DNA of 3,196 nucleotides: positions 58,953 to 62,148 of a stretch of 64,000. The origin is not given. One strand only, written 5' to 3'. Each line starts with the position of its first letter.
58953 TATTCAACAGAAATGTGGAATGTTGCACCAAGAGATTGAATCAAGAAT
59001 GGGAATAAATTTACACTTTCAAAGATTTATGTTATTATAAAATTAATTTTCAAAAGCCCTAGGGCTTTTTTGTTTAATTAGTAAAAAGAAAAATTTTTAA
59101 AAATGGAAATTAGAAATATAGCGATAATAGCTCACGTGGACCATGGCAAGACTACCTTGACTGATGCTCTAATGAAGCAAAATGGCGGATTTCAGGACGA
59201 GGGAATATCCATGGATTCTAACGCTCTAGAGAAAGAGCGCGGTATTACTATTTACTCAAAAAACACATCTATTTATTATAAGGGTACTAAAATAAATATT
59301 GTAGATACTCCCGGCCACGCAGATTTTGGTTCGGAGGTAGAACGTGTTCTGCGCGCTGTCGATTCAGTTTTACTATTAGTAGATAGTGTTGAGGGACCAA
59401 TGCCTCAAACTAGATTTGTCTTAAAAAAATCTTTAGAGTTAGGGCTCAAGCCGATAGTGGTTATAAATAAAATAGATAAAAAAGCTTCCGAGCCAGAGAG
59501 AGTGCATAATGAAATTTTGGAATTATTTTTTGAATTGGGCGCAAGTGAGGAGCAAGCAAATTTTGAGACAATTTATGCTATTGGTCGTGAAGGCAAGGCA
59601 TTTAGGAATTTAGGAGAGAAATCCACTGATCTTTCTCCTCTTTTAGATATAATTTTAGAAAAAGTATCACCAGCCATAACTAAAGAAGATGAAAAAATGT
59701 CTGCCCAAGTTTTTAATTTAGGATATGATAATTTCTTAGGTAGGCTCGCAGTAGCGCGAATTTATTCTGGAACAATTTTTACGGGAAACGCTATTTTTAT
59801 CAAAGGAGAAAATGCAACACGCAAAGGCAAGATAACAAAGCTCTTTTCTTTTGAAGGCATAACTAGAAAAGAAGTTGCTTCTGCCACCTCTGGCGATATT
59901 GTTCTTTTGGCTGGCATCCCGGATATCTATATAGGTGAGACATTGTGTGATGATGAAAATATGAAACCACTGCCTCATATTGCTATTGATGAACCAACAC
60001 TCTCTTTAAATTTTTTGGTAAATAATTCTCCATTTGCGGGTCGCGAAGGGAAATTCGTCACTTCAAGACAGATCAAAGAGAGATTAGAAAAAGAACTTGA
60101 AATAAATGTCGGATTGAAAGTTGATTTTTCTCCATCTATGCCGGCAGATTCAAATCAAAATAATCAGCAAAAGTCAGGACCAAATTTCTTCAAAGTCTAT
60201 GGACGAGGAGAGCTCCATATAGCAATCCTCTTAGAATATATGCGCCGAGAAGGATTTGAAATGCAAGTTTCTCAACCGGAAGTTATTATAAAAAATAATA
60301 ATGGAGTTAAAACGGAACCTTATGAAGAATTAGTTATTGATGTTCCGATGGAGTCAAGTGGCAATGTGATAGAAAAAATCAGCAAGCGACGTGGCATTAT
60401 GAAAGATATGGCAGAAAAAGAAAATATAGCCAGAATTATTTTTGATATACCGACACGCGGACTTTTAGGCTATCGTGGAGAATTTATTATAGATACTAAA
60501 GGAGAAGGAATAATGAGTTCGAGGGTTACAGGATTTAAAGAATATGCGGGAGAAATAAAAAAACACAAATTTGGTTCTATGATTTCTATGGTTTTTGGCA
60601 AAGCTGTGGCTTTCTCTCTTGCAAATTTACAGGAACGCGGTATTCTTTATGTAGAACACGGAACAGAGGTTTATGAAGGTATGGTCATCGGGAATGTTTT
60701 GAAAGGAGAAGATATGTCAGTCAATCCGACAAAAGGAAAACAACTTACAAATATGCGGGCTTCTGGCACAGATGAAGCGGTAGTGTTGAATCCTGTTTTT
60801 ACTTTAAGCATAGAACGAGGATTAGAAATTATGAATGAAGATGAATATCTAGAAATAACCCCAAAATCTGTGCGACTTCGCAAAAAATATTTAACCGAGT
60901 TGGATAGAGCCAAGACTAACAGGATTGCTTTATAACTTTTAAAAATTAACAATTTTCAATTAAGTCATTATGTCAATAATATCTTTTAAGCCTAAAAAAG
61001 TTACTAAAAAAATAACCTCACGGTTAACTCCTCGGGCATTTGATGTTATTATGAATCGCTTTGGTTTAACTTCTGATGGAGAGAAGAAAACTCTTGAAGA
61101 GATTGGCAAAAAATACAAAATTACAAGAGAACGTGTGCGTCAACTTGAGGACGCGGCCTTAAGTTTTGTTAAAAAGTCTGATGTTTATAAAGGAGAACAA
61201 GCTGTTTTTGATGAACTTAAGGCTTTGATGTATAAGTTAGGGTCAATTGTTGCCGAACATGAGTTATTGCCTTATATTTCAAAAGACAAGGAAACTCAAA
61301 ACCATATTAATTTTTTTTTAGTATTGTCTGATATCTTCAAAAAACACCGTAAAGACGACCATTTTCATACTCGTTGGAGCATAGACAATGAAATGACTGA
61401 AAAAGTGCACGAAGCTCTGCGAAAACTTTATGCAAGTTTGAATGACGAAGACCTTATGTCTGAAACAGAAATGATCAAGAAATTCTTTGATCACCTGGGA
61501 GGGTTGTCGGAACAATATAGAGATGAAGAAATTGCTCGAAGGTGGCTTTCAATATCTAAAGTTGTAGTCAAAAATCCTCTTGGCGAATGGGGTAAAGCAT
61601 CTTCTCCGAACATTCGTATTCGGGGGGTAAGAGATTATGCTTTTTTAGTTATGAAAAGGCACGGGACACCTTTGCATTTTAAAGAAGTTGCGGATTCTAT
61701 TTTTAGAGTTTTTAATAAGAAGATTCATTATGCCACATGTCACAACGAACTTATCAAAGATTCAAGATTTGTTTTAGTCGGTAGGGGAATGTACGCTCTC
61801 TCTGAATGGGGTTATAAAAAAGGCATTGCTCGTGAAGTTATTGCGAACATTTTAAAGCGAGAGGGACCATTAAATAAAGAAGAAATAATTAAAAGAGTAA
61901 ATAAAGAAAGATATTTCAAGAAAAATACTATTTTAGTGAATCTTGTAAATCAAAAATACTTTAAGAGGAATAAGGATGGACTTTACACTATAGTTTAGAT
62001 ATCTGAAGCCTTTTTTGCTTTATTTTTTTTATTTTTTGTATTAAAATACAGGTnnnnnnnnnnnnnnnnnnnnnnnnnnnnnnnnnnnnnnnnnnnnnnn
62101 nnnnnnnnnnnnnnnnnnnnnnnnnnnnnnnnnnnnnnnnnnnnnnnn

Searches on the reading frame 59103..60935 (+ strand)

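Call 72: search_protein_families(library=pfam, proteins=[window:59103-60935:+], max_evalue=0.001)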
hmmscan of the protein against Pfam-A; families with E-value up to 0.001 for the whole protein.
window:59103-60935:+ (610 aa): 8 families
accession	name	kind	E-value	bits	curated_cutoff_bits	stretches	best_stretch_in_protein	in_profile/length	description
PF00009.33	GTP_EFTU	-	3e-51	174.1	26.5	1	2-182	2-180/188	Elongation factor Tu GTP binding domain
PF21018.2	BipA_C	-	6.5e-40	135.8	23.8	1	491-598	2-109/110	TypA/BipA C-terminal domain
PF00679.30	EFG_C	-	2.8e-20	72.6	27.9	1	404-487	3-87/89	Elongation factor G C-terminus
PF03144.31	GTP_EFTU_D2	-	2e-12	47.8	30.3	1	213-282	1-73/73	Elongation factor Tu domain 2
PF22042.2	EF-G_D2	-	1.2e-09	38.6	27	1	199-283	2-83/84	Elongation factor G domain 2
PF01926.29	MMR_HSR1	-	1.9e-07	31.7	21.9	1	6-123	2-113/113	50S ribosome-binding GTPase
PF02421.24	FeoB_N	-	0.00036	20.5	27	0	46-140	31-131/156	Ferrous iron transport protein B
PF09439.16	SRPRB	-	0.00091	19.1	25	0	5-95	5-82/178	Signal recognition particle receptor beta subunit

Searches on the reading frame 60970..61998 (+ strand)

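Call 72: search_protein_families(library=pfam, proteins=[window:60970-61998:+], max_evalue=0.001)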
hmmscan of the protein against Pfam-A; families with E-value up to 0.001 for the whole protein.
window:60970-61998:+ (342 aa): 2 families
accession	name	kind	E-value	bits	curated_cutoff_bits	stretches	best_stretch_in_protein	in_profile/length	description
PF04545.22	Sigma70_r4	-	3.1e-12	46.3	24.1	1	18-65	4-46/50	Sigma-70, region 4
PF05066.19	HARE-HTH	-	3.2e-08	34.3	25.9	1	222-280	5-71/71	HB1, ASXL, restriction endonuclease HTH domain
